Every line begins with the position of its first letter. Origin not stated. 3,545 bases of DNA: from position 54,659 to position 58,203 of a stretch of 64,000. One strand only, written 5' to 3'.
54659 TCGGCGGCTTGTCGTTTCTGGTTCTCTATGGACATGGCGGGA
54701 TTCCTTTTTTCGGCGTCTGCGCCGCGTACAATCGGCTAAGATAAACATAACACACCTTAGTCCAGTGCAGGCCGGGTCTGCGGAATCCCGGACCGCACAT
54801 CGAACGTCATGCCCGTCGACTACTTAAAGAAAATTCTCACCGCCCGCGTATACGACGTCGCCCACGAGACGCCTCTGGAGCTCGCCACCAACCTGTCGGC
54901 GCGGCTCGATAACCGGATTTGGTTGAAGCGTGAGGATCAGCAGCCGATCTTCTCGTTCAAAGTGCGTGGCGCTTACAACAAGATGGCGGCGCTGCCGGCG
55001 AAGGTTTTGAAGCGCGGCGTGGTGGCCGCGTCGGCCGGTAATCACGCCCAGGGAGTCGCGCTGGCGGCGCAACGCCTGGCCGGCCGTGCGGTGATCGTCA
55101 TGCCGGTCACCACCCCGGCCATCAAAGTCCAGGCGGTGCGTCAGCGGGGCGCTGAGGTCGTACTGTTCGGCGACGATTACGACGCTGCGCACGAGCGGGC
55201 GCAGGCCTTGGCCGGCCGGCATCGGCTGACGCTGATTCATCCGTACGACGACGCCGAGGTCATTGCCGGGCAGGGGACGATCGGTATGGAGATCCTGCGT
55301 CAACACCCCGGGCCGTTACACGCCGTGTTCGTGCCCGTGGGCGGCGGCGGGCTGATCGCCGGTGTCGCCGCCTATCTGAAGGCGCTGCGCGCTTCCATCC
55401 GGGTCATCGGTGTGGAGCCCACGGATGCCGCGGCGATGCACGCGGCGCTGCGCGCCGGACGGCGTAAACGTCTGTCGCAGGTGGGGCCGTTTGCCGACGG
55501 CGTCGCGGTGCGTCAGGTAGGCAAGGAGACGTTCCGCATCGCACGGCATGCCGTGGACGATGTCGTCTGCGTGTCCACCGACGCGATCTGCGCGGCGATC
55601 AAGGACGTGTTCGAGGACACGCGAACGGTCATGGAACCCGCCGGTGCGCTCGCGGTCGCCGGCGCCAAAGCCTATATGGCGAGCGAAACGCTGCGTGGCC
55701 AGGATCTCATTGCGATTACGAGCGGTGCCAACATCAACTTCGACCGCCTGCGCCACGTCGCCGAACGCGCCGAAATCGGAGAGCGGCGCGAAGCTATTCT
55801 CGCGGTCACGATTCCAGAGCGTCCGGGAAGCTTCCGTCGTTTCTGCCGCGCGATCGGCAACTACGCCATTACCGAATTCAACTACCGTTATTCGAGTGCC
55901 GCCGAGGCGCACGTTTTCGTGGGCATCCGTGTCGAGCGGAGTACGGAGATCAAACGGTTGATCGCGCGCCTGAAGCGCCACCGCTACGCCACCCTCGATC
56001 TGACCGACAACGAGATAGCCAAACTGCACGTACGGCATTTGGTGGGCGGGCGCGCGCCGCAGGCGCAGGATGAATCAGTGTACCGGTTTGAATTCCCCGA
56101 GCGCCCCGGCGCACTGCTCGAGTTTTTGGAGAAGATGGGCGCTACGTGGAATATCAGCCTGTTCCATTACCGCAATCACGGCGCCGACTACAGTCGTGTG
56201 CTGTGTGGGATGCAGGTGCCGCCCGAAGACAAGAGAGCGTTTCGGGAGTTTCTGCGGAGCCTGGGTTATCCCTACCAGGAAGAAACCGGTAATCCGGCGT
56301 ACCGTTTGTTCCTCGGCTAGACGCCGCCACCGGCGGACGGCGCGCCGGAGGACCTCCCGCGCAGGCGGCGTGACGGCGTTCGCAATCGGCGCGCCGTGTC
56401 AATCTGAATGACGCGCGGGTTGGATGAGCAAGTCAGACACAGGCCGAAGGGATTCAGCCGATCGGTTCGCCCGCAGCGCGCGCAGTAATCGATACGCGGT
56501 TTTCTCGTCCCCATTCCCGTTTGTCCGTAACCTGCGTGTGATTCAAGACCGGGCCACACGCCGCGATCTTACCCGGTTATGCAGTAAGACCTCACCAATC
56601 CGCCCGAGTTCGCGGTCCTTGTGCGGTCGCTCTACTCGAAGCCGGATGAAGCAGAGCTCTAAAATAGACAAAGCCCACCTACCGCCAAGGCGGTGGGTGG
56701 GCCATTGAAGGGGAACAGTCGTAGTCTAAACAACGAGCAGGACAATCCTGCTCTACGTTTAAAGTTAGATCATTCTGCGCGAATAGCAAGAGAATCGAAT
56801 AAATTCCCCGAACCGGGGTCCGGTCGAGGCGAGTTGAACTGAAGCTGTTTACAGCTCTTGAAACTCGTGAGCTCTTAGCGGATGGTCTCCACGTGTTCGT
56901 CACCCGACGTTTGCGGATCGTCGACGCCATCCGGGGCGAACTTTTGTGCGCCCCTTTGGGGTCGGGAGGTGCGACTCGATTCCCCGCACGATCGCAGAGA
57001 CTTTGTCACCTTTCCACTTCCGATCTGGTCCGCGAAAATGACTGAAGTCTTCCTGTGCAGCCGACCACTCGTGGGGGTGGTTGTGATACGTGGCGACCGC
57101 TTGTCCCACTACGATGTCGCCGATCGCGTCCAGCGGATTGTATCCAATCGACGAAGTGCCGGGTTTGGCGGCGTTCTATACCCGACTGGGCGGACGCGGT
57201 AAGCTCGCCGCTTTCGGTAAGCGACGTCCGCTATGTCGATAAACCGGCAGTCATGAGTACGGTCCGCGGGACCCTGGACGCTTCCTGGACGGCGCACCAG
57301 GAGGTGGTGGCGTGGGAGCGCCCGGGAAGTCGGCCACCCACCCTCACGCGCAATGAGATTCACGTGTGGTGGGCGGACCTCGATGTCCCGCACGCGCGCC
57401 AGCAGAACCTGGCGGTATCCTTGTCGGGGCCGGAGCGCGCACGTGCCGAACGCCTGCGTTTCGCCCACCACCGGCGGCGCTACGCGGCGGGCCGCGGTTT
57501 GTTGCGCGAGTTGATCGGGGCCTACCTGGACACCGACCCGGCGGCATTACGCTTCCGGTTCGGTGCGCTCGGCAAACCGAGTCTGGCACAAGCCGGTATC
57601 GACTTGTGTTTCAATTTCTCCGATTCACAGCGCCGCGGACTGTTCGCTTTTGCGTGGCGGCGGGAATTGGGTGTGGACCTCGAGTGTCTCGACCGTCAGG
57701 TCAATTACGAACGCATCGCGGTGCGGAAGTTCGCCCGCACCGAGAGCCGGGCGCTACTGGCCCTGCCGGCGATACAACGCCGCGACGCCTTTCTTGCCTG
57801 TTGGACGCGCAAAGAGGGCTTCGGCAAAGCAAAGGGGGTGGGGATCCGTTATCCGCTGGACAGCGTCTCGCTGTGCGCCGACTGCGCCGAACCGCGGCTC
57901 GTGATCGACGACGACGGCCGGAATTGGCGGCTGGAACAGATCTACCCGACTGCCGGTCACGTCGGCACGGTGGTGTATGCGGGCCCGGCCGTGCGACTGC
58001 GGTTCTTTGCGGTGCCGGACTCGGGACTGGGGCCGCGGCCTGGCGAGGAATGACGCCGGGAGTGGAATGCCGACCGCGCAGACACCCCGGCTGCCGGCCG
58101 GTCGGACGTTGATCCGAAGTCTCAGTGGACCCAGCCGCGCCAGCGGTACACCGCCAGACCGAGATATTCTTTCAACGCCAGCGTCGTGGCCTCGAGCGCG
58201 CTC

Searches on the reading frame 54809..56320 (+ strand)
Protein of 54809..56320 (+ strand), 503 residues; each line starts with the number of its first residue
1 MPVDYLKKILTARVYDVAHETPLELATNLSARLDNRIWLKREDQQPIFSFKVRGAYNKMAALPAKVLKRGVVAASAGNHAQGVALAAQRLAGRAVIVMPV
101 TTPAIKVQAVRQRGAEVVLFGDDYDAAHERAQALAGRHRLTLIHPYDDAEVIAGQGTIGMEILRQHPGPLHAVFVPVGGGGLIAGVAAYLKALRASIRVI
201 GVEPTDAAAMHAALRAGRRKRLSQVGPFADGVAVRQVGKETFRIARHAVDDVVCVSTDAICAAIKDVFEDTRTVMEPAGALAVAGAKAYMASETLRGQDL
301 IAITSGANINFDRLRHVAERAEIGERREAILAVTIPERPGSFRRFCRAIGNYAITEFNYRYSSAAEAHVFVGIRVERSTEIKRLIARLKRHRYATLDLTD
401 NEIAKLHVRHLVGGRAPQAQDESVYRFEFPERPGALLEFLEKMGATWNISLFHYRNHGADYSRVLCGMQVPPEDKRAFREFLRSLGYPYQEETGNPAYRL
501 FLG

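Call 82: search_protein_families(library=pfam, proteins=[window:54809-56320:+], max_evalue=0.01)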
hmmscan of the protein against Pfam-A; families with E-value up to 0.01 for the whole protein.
window:54809-56320:+ (503 aa): 2 families
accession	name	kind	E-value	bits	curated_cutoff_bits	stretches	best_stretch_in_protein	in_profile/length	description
PF00291.31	PALP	-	8.8e-77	258.8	35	1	19-304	6-293/295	Pyridoxal-phosphate dependent enzyme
PF00585.24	Thr_dehydrat_C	-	4e-51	171.2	27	2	319-408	1-91/91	C-terminal regulatory domain of Threonine dehydratase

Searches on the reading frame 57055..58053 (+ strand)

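Call 82: search_protein_families(library=pfam, proteins=[window:57055-58053:+], max_evalue=0.01)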
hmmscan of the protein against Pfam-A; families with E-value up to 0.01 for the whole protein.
window:57055-58053:+ (332 aa): 2 families
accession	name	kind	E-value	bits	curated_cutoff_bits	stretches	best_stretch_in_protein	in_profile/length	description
PF01648.25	ACPS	-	4.5e-11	43.2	25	1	205-303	2-107/111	4'-phosphopantetheinyl transferase superfamily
PF22624.1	AASDHPPT_N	-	0.00082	20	27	1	122-189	16-87/100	4'-phosphopantetheinyl transferase, N-terminal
